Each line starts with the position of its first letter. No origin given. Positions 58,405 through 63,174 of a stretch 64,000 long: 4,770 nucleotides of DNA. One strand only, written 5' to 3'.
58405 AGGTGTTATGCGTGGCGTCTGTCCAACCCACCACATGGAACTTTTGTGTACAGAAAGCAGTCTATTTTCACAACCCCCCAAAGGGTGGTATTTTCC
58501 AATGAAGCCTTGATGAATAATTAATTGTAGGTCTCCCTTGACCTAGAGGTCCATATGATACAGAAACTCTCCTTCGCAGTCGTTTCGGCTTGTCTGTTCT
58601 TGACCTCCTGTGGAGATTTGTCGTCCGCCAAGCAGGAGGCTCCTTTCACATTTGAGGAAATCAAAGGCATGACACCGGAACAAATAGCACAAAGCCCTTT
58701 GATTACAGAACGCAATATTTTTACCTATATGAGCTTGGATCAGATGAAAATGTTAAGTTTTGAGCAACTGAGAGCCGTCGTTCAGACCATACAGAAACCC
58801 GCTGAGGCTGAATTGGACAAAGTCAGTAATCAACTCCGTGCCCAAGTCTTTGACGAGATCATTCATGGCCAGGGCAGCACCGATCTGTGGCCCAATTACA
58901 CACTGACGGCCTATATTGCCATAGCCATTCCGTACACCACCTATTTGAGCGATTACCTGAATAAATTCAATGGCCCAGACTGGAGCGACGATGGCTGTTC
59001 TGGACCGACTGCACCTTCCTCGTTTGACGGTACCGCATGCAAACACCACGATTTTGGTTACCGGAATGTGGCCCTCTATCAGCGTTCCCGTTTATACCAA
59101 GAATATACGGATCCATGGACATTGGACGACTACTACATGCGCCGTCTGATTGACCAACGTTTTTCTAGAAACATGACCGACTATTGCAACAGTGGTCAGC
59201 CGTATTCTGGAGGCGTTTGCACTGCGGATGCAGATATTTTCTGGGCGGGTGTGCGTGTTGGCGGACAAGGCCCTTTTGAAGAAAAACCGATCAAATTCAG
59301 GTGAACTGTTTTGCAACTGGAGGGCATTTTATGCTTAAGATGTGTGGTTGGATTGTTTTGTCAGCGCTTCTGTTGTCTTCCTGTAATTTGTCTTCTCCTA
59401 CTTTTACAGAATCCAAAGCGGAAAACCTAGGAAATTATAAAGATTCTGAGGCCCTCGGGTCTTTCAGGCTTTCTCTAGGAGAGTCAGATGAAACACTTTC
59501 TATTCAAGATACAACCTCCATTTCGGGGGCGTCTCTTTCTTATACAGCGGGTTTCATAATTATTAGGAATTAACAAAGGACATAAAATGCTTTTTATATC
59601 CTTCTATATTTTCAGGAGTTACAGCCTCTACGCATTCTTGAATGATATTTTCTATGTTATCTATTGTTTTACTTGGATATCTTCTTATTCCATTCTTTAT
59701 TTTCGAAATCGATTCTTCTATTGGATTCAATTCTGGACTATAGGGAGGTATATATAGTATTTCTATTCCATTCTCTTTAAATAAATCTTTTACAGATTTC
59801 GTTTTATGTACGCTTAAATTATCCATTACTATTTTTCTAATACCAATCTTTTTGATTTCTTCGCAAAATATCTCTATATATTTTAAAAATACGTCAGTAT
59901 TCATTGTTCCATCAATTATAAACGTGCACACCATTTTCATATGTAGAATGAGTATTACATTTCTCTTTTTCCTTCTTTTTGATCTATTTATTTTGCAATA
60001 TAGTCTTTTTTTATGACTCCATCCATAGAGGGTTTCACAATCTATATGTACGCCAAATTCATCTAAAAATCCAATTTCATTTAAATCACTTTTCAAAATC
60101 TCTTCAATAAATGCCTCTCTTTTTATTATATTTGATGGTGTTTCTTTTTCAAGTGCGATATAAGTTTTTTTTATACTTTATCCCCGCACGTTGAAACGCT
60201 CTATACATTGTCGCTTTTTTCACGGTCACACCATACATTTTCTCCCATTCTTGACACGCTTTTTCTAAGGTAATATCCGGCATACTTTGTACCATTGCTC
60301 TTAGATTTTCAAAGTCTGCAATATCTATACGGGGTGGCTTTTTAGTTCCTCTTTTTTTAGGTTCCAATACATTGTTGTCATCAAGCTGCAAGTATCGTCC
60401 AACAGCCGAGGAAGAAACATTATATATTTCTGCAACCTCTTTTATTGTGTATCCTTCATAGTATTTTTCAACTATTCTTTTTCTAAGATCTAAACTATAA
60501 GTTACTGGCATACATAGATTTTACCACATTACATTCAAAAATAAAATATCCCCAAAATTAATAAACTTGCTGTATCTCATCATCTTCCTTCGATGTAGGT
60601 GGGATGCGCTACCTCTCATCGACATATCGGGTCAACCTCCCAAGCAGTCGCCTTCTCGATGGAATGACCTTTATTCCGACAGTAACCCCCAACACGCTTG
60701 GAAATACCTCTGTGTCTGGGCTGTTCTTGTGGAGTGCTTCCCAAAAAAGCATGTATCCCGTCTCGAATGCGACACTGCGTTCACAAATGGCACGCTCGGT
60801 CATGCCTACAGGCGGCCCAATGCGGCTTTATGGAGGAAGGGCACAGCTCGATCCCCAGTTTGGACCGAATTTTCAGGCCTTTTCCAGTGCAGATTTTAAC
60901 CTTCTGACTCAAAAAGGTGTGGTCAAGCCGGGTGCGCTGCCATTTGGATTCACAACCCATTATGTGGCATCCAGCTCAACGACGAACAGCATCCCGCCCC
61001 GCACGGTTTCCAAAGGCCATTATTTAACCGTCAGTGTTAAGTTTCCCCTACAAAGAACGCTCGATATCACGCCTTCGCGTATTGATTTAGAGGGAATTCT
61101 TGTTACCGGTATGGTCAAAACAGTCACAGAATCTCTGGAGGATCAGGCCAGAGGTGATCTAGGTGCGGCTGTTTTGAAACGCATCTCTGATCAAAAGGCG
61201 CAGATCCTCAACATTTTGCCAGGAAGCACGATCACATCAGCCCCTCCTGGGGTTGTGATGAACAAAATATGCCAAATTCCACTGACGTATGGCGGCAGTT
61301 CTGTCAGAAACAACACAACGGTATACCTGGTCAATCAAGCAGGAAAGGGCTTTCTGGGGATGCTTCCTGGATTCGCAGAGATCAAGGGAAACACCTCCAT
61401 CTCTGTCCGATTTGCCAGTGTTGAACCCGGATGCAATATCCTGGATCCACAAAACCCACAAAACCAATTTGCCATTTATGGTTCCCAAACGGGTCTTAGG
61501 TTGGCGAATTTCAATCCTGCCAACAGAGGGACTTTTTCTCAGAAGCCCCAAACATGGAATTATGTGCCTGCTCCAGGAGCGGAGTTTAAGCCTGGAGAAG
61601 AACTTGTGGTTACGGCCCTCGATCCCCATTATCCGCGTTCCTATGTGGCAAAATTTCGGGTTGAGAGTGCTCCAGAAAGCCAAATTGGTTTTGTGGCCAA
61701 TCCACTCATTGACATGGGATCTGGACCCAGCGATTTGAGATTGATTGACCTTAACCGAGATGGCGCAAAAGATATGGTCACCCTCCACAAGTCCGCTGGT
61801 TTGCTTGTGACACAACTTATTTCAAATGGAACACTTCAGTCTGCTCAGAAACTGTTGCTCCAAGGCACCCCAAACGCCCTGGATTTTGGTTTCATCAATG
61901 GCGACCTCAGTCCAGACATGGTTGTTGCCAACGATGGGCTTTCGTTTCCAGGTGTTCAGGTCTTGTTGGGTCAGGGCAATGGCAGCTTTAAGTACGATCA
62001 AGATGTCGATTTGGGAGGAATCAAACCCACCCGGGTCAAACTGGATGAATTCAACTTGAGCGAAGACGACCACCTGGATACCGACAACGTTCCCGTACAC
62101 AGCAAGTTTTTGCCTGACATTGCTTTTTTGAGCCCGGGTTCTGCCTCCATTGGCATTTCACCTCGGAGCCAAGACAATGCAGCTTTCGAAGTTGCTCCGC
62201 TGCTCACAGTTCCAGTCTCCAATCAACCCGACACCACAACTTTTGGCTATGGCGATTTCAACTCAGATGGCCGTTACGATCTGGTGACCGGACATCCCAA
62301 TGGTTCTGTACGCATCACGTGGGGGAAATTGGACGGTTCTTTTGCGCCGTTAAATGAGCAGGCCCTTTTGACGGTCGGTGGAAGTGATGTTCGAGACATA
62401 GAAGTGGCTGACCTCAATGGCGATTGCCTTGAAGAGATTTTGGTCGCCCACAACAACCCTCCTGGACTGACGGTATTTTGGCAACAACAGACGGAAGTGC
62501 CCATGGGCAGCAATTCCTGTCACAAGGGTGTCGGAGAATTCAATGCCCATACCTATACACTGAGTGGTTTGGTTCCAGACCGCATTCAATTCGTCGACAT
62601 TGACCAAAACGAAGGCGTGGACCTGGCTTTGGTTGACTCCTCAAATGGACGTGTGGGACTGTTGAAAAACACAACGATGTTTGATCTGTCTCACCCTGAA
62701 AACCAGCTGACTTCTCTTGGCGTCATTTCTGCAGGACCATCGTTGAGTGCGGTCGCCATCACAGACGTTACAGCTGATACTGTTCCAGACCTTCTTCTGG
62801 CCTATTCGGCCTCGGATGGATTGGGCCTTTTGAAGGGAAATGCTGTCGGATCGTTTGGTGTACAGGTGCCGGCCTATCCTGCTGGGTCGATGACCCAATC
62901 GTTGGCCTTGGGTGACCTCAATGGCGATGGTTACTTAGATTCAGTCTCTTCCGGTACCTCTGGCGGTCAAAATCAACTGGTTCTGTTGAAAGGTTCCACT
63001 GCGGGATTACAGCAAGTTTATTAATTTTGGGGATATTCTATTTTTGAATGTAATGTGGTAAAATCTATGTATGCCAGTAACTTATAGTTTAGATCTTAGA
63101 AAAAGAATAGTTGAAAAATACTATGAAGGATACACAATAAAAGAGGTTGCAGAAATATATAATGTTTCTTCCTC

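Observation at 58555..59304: Lipoprotein carrying a prokaryotic secreted-PLA2-type domain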

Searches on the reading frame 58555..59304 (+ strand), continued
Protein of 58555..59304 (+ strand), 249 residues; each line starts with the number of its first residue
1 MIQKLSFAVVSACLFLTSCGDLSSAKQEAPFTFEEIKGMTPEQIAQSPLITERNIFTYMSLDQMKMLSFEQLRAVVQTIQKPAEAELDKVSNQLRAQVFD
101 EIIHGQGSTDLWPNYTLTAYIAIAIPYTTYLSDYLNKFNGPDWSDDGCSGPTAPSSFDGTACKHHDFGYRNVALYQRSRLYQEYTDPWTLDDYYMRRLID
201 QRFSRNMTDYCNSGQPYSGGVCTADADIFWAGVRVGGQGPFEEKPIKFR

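Call 24: search_solved_structures(query=A1, max_evalue=0.01, show_alignments=5)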
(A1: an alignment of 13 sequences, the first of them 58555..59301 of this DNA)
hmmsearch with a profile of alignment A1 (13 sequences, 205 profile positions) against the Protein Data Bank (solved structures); distinct sequences matched with E-value up to 0.01: 5.
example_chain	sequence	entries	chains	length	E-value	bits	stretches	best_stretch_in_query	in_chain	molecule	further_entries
4aup_A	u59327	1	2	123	1.5e-19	74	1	103-194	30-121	PHOSPHOLIPASE A2 GROUP XIII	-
8k1w_A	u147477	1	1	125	1.1e-14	58.1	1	106-196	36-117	PLA2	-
7ygk_A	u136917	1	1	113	1.8e-12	50.9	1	106-195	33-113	phospholipase A2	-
1faz_A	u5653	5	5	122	9.5e-12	48.5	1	106-194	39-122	PHOSPHOLIPASE A2 | putative secreted protein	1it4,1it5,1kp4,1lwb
9zem_A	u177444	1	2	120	8.6e-06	29.1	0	20-61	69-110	HeliScrew4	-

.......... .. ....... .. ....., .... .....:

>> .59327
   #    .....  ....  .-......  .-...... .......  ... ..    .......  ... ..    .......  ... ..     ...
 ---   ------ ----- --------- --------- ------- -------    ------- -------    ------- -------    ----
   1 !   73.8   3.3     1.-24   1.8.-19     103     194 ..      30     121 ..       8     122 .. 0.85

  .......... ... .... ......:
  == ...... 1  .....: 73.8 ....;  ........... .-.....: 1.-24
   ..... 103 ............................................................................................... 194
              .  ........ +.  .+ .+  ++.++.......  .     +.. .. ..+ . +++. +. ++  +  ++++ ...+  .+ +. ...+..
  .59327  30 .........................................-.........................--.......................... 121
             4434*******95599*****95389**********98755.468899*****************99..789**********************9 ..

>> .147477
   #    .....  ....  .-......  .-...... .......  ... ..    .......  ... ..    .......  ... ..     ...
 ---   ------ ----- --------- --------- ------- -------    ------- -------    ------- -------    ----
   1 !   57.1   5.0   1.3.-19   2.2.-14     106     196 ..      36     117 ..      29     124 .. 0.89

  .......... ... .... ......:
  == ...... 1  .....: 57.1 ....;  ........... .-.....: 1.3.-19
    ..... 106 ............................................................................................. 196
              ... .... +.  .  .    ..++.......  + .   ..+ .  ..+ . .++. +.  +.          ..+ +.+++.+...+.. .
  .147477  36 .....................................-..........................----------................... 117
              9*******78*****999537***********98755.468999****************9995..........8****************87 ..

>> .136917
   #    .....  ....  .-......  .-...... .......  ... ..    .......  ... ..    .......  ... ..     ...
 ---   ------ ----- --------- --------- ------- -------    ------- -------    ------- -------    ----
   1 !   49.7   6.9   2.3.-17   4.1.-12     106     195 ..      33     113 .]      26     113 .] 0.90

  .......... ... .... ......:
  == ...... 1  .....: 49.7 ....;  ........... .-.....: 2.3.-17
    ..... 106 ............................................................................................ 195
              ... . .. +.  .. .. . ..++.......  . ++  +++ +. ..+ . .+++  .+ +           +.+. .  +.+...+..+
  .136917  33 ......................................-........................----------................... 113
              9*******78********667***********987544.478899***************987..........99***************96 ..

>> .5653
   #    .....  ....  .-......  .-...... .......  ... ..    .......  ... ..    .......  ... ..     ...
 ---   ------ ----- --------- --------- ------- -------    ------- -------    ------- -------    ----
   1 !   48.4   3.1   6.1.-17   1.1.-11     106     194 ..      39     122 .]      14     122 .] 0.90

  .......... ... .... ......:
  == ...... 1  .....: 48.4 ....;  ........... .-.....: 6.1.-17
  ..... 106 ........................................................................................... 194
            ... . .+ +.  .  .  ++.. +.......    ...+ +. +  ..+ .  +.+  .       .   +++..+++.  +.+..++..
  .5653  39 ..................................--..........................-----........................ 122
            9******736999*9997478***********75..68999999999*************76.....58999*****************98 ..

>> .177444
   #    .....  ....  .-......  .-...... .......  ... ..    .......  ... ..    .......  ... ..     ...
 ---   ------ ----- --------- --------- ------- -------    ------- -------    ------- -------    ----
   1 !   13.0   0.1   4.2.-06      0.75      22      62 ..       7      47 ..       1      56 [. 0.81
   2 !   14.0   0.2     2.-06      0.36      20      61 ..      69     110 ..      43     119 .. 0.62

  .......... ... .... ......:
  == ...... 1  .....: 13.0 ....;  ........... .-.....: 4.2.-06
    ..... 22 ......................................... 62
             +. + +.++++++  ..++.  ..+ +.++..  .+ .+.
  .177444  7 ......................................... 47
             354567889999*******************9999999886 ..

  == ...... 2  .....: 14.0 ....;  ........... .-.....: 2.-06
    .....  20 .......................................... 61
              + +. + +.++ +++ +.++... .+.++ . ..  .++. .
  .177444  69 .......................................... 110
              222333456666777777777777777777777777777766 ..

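Call 31: search_protein_families(library=pfam, proteins=[L038:6273-9809:+], max_evalue=0.01)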
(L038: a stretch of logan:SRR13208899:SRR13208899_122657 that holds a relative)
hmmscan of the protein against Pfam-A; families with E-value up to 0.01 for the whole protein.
L038:6273-9809:+ (1178 aa): 2 families
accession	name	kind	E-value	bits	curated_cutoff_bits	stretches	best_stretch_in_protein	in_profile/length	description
PF13517.12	FG-GAP_3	-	1.1e-51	173.7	26.9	6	1101-1161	1-60/61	FG-GAP-like repeat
PF01839.29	FG-GAP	-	9e-26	89.7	22.1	3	954-978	6-36/37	FG-GAP repeat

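Call 32: predict_structure(alignment_id=A3)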
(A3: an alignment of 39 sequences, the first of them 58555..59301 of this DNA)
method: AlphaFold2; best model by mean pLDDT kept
length: 249 residues; sequences in the alignment: 39
mean_pLDDT: 81.0   pTM: 0.79
mean pLDDT of the five models: 81.0, 79.5, 77.9, 77.9, 76.2
residues with pLDDT >= 90: 100; 70-90: 94; 50-70: 39; < 50: 16
segments of 3 or more residues with pLDDT < 50: 8-13, 186-190
pLDDT, mean of each block of 10 residues (from residue 1): 50 51 69 95 96 88 91 93 92 90 64 86 94 82 72 70 92 87 50 82 94 77 88 84 87
secondary structure, 60 per line:
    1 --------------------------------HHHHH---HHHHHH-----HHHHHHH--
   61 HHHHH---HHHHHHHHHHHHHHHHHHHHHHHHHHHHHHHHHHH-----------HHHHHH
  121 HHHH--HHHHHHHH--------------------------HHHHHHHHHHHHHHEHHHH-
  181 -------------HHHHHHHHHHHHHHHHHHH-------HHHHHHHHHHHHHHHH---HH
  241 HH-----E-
elements in order: H33-37 H41-46 H52-58 H61-65 H69-103 H115-124 H127-134 H161-174 H176-179 H194-212 H220-235 H239-242

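Call 34: fold_search(model_id=the predicted structure, library=pdb)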
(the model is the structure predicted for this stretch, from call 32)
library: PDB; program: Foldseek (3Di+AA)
matches with E <= 10: 35; with E <= 0.001: 0
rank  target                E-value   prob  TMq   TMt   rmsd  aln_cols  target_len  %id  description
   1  8g0f_A                2.3e+00  0.04  0.12  0.08  15.6       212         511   11  Crystal structure of diphtheria toxin H223Q/H257Q double mutant (pH 5.5) (released 2023-07-05)
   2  5cwb                  2.6e+00  0.08  0.21  0.23  17.4       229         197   11  Crystal structure of de novo designed helical repeat protein DHR4 (released 2015-12-16)
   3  1f0l_A                2.6e+00  0.05  0.13  0.08  15.2       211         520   11  1.55 ANGSTROM CRYSTAL STRUCTURE OF WILD TYPE DIPHTHERIA TOXIN (released 2000-11-16)
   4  2yvy                  3.4e+00  0.20  0.14  0.14   7.0        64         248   16  Crystal structure of magnesium transporter MgtE cytosolic domain, Mg2+ bound form (released 2007-09-04)
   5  8g0f_B                3.6e+00  0.04  0.15  0.09  15.3       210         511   10  Crystal structure of diphtheria toxin H223Q/H257Q double mutant (pH 5.5) (released 2023-07-05)
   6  5yxl_C                3.7e+00  0.02  0.14  0.15  19.1       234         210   12  A ligand M binding to FXR (released 2019-03-13)
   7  7k7b_A                4.3e+00  0.06  0.18  0.11  14.3       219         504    9  Crystal structure of diphtheria toxin from crystals obtained at pH 5.0 (released 2020-11-18)
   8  3fxv_A                5.2e+00  0.02  0.15  0.17  19.7       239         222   11  Identification of an N-oxide pyridine GW4064 analogue as a potent FXR agonist (released 2009-04-14)
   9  6gx7_H                5.7e+00  0.07  0.21  0.19  15.5       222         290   11  Tubulin-CopN-alphaRep complex (released 2019-04-24)
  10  9cc4_C                5.7e+00  0.03  0.15  0.17  16.0       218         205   11  Crystal structure of Z4 c3ii (released 2025-06-25)
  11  1f0l_B                5.7e+00  0.02  0.13  0.08  15.4       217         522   11  1.55 ANGSTROM CRYSTAL STRUCTURE OF WILD TYPE DIPHTHERIA TOXIN (released 2000-11-16)
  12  1xdt_T                6.0e+00  0.03  0.17  0.10  14.6       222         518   11  COMPLEX OF DIPHTHERIA TOXIN AND HEPARIN-BINDING EPIDERMAL GROWTH FACTOR (released 1998-02-25)
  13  1ddt                  6.0e+00  0.03  0.17  0.10  14.5       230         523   11  THE REFINED STRUCTURE OF DIMERIC DIPHTHERIA TOXIN AT 2.0 ANGSTROMS RESOLUTION (released 1994-07-31)
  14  7o4w                  6.6e+00  0.04  0.19  0.11  13.9       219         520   10  Crystal structure of diphtheria toxin mutant CRM197 with a disulphide bond replaced by a Cys-Acetone-Cys bridge (released 2022-04-06)
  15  6uri_B                6.9e+00  0.03  0.18  0.11  20.4       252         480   12  HIV-1 Nef in complex with the CD4 cytoplasmic domain and the AP2 clathrin adaptor complex (released 2020-07-29)
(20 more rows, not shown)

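Call 44: search_protein_families(library=pfam, alignment_id=A3, max_evalue=0.1)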
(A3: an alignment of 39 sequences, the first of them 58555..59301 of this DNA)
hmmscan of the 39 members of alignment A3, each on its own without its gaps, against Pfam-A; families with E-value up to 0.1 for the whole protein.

A. member 1, window:58555-59301:+ (249 aa): 1 family
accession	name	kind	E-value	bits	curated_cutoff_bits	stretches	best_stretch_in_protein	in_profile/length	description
PF09056.16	Phospholip_A2_3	-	2.3e-12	47.9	29.4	1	140-235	24-108/110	Prokaryotic phospholipase A2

B. families by the number of members that match (of 39 scanned): 12 families
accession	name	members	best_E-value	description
PF09056.16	Phospholip_A2_3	39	1.3e-20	Prokaryotic phospholipase A2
PF20080.4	ALTTAQ_rpt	15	2.9e-06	ALTTAQ repeat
PF08398.15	Phospholip_A2_4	12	0.0053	Phospholipase A2-like domain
PF14261.11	DUF4351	5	0.01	Domain of unknown function (DUF4351)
PF08139.17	LPAM_1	1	0.0049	Prokaryotic membrane lipoprotein lipid attachment site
PF02574.22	S-methyl_trans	1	0.032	Homocysteine S-methyltransferase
PF04540.18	Herpes_UL51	1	0.038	Herpesvirus UL51 protein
PF18081.7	FANC_SAP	1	0.038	Fanconi anemia-associated nuclease SAP domain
PF05826.17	Phospholip_A2_2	1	0.058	Phospholipase A2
PF06189.17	5-nucleotidase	1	0.083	5'-nucleotidase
PF23178.1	ADAMTS_C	1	0.094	ADAMTS C-terminal helical domain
PF10880.13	DUF2673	1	0.1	Protein of unknown function (DUF2673)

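Call 52: search_protein_representatives(alignment_id=A1)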
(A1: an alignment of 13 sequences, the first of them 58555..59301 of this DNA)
Query: 13 sequences, 205 profile positions. Proteins with E-value up to 0.001 (for the whole library): 1162; up to 1e-10: 324; up to 1e-30: 11. The best 150 are listed.
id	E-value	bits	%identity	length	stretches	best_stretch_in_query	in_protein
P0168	3.7e-87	307.9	-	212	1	1-205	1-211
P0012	5.0e-83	294.4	-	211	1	1-205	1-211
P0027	5.2e-71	255.2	-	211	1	5-205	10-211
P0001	5.4e-70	251.9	-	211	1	23-205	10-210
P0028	1.7e-68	247.0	-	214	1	6-205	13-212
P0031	3.8e-60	219.7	-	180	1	1-145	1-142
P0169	8.2e-58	212.1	-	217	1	1-205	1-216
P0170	2.1e-48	181.4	-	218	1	9-205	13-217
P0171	4.6e-45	170.5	-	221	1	4-205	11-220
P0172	3.8e-40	154.4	-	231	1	5-205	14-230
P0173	4.2e-32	128.1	-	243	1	4-202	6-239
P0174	2.6e-29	119.0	-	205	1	19-205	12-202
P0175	7.4e-27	111.0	-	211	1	16-205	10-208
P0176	2.6e-26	109.2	-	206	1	105-199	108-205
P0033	1.5e-22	97.0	-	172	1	105-199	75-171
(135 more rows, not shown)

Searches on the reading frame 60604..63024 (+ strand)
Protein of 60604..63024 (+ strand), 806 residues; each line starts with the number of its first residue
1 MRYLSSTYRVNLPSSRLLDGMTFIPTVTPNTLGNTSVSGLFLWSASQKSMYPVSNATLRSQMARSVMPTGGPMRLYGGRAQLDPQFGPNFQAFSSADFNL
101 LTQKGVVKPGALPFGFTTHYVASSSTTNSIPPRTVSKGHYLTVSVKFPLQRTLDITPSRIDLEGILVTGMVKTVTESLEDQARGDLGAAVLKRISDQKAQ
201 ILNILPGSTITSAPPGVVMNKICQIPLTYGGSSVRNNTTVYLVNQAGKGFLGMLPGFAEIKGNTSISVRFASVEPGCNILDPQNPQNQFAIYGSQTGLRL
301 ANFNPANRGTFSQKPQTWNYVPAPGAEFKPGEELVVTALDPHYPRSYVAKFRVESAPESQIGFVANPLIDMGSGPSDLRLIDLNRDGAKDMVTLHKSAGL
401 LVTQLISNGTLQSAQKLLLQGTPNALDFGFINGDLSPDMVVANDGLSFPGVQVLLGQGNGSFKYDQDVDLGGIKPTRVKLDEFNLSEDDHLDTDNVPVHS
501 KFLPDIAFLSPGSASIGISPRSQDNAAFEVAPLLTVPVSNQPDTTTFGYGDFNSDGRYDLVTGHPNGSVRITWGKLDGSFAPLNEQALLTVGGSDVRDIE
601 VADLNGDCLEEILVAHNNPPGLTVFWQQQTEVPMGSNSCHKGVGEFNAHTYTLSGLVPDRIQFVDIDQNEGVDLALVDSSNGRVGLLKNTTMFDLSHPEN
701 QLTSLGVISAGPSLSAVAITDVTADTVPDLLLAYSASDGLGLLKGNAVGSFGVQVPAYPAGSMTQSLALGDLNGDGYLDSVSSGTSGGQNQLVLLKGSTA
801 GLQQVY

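Call 31: search_protein_families(library=pfam, proteins=[window:60604-63024:+], max_evalue=0.01)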
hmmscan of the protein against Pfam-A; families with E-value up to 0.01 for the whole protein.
window:60604-63024:+ (806 aa): 3 families
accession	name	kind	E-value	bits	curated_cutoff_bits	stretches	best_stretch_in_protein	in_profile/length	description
PF13517.12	FG-GAP_3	-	9.4e-23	81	26.9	2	551-614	1-61/61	FG-GAP-like repeat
PF01839.29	FG-GAP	-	4.9e-08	33.1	22.1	1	765-787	3-24/37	FG-GAP repeat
PF16743.10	PliI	-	0.00033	20.8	27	0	373-399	57-83/123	Periplasmic lysozyme inhibitor of I-type lysozyme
